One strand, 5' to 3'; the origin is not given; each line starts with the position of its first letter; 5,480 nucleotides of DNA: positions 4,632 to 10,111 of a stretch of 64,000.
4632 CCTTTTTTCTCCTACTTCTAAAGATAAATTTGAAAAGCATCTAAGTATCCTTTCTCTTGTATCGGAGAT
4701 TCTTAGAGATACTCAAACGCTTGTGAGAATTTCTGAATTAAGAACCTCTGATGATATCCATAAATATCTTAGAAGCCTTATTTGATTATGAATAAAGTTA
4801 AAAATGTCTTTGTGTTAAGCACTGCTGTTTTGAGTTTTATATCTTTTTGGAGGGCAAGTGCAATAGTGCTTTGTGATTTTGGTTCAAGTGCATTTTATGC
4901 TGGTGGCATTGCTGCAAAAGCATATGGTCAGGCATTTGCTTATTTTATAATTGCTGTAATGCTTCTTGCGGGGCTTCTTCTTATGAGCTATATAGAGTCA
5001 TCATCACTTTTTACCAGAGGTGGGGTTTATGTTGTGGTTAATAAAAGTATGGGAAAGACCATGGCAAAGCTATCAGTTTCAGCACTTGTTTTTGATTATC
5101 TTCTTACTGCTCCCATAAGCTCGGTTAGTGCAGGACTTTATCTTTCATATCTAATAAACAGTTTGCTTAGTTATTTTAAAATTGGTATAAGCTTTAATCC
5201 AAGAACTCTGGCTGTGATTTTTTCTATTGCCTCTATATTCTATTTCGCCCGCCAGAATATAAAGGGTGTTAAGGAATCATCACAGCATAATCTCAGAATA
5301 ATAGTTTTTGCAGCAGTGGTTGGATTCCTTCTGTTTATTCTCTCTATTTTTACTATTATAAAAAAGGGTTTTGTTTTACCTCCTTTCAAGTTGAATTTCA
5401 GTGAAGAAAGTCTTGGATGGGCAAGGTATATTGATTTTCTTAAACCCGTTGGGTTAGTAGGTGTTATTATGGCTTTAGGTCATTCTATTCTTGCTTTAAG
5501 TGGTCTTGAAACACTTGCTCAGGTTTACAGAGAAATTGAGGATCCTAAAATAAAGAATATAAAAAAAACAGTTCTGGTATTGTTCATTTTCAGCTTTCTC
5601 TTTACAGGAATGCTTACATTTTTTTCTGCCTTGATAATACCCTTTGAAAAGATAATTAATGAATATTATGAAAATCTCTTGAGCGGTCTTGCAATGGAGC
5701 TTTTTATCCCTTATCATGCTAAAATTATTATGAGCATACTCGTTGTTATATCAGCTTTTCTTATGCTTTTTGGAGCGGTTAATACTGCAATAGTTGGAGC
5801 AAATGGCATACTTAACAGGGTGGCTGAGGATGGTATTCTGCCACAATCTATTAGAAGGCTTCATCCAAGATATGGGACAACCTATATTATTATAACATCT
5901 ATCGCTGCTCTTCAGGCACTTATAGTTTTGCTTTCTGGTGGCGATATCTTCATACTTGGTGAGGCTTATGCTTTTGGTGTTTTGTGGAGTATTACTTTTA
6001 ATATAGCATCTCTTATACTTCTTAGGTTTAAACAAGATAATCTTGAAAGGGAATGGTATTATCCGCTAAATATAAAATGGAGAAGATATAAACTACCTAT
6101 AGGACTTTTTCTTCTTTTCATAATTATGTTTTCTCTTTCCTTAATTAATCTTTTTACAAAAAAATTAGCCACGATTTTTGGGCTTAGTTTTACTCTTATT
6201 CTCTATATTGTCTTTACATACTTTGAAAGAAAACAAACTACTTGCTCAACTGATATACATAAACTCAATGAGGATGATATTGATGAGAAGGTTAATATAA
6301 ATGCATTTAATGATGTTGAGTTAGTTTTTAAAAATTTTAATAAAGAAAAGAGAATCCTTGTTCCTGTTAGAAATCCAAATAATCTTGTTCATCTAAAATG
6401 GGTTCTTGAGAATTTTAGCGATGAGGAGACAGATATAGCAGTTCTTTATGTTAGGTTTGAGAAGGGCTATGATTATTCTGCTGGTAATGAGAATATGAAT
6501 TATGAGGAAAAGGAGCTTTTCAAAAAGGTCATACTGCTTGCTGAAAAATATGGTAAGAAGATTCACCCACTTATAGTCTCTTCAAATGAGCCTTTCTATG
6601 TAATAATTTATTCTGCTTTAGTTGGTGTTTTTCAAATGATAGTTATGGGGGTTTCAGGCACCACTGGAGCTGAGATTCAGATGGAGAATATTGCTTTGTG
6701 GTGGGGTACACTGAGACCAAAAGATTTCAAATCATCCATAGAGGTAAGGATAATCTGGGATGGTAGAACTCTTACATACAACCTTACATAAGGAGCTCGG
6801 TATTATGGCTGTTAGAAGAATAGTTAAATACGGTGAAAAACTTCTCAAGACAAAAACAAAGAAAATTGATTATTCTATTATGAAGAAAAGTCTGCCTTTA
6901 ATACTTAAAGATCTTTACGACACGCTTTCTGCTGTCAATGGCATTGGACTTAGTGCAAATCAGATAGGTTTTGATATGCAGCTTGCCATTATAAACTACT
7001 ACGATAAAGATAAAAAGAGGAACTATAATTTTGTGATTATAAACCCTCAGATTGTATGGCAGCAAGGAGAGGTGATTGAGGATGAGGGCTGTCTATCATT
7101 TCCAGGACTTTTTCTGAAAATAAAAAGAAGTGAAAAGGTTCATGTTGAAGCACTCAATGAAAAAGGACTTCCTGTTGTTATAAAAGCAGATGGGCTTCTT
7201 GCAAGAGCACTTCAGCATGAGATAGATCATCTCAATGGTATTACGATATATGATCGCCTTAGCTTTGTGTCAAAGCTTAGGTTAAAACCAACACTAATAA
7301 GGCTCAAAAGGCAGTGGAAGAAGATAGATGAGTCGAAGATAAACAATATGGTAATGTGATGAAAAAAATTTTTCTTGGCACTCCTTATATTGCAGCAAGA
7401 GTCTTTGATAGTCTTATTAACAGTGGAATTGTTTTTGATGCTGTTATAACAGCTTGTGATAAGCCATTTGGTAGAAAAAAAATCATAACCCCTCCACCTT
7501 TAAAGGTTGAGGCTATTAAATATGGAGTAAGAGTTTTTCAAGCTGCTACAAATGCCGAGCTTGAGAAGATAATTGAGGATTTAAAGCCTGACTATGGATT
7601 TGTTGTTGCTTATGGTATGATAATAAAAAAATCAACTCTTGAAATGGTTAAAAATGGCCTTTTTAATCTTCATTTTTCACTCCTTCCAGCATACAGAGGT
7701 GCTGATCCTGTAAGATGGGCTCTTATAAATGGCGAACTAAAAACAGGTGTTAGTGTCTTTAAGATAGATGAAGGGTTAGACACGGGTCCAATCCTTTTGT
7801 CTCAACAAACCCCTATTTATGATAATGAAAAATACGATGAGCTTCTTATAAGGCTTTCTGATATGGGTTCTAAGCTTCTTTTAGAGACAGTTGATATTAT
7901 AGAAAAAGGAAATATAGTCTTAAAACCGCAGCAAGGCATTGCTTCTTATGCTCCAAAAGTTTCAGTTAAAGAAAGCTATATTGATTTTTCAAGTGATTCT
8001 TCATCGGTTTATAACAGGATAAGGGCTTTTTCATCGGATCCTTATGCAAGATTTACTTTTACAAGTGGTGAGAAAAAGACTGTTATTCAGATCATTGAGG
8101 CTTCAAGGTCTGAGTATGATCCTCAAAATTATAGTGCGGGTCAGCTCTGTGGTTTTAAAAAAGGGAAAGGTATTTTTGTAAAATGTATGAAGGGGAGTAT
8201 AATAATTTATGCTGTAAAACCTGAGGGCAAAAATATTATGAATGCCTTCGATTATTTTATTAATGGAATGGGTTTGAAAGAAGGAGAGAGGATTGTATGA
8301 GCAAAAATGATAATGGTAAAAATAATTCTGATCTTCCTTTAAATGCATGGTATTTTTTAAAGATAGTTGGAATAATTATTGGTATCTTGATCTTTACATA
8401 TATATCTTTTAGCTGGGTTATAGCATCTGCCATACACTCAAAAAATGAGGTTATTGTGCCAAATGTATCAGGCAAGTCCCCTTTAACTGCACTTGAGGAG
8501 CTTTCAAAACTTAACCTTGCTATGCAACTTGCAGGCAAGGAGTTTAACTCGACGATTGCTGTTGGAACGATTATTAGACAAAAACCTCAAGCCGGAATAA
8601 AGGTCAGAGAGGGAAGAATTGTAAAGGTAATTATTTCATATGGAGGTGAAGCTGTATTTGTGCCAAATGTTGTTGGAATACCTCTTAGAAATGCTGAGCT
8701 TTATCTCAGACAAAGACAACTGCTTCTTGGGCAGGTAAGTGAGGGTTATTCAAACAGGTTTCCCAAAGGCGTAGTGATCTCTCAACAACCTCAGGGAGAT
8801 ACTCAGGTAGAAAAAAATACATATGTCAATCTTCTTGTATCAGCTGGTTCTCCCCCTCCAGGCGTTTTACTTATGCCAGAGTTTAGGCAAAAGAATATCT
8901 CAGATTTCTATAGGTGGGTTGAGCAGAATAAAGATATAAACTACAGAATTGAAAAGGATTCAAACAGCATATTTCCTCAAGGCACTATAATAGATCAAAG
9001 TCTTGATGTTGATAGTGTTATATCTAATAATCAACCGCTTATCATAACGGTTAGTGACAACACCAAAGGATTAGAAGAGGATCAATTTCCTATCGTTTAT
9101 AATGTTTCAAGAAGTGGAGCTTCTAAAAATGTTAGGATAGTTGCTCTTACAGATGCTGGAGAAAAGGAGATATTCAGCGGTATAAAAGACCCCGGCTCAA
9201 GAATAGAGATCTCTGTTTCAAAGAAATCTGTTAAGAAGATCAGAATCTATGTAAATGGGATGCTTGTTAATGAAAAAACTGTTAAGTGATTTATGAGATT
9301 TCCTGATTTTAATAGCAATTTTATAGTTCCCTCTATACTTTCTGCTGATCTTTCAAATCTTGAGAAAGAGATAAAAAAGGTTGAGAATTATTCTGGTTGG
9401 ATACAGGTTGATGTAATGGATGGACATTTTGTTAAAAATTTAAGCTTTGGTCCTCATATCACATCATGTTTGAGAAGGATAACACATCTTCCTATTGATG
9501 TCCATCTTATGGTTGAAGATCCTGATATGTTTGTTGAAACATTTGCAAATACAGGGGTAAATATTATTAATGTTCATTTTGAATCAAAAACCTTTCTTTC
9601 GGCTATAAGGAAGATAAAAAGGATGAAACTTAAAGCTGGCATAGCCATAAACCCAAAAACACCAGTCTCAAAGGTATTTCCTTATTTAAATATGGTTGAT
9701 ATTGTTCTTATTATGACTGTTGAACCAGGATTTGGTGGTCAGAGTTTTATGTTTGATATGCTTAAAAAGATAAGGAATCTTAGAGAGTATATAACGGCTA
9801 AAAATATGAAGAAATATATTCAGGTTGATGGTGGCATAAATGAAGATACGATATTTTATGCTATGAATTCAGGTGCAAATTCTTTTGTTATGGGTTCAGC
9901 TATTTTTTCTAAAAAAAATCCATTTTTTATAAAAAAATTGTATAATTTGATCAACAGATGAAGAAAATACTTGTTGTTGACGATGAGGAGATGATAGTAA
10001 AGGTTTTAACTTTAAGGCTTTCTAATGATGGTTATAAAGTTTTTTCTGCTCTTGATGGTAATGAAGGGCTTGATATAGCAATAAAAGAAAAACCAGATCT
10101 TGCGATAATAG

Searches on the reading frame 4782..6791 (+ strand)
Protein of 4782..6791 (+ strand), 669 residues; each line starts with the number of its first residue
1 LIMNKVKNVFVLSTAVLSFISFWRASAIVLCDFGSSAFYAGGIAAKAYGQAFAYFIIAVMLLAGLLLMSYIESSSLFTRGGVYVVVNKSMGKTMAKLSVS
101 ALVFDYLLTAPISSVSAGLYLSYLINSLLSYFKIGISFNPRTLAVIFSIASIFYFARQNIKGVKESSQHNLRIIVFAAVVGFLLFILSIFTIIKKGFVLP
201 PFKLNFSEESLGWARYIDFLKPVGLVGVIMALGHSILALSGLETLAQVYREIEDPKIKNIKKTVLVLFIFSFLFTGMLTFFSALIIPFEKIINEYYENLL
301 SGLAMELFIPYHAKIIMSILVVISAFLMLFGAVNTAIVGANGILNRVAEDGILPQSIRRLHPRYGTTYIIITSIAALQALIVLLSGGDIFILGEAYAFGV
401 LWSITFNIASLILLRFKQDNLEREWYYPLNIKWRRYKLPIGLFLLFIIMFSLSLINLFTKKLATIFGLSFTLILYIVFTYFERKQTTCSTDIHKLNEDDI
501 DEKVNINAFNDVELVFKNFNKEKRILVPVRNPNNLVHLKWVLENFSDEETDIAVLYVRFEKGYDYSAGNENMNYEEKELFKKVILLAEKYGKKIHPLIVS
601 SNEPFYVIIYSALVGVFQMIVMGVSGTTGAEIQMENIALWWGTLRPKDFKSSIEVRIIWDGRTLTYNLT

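Call 55: search_protein_families(library=pfam, proteins=[window:4782-6791:+], max_evalue=0.00001)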
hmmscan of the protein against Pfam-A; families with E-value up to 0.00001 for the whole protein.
window:4782-6791:+ (669 aa): 1 family
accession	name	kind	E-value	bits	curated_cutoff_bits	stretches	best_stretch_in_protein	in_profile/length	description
PF13520.12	AA_permease_2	-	1e-44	153.6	27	1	20-478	1-427/427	Amino acid permease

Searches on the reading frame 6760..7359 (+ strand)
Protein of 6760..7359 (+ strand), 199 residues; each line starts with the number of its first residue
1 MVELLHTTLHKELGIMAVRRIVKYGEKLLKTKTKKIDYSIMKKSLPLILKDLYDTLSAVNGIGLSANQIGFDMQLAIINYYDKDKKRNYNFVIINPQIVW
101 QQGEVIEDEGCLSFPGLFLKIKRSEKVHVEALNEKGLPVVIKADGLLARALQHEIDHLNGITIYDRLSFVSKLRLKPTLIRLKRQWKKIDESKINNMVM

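Call 67: search_protein_families(library=pfam, proteins=[window:6760-7359:+], max_evalue=0.00001)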
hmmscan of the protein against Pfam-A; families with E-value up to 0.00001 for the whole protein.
window:6760-7359:+ (199 aa): 1 family
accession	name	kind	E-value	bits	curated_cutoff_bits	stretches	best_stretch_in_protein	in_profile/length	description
PF01327.26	Pep_deformylase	-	1.6e-44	151.7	22.8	1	19-169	2-152/156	Polypeptide deformylase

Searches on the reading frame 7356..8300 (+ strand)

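Call 55: search_protein_families(library=pfam, proteins=[window:7356-8300:+], max_evalue=0.00001)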
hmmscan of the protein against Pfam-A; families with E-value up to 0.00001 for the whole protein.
window:7356-8300:+ (314 aa): 2 families
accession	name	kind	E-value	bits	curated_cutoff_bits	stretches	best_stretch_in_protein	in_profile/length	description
PF00551.24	Formyl_trans_N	-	1.1e-31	110.4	26.1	1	3-179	2-181/181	Formyl transferase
PF02911.23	Formyl_trans_C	-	8.5e-15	55.2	21.1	1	202-301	2-96/100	Formyl transferase, C-terminal domain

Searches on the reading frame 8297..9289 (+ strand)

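Call 55: search_protein_families(library=pfam, proteins=[window:8297-9289:+], max_evalue=0.00001)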
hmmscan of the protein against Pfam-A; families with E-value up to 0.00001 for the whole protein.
window:8297-9289:+ (330 aa): 1 family
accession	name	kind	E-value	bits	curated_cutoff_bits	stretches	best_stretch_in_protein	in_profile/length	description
PF03793.24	PASTA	-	2.9e-33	114.1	23.2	2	120-182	1-63/64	PASTA domain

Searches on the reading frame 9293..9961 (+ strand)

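Call 67: search_protein_families(library=pfam, proteins=[window:9293-9961:+], max_evalue=0.00001)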
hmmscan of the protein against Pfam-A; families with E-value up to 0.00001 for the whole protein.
window:9293-9961:+ (222 aa): 1 family
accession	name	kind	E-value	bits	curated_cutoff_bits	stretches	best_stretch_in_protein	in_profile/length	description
PF00834.25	Ribul_P_3_epim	-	1e-67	227.8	21.1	1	11-205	2-198/198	Ribulose-phosphate 3 epimerase family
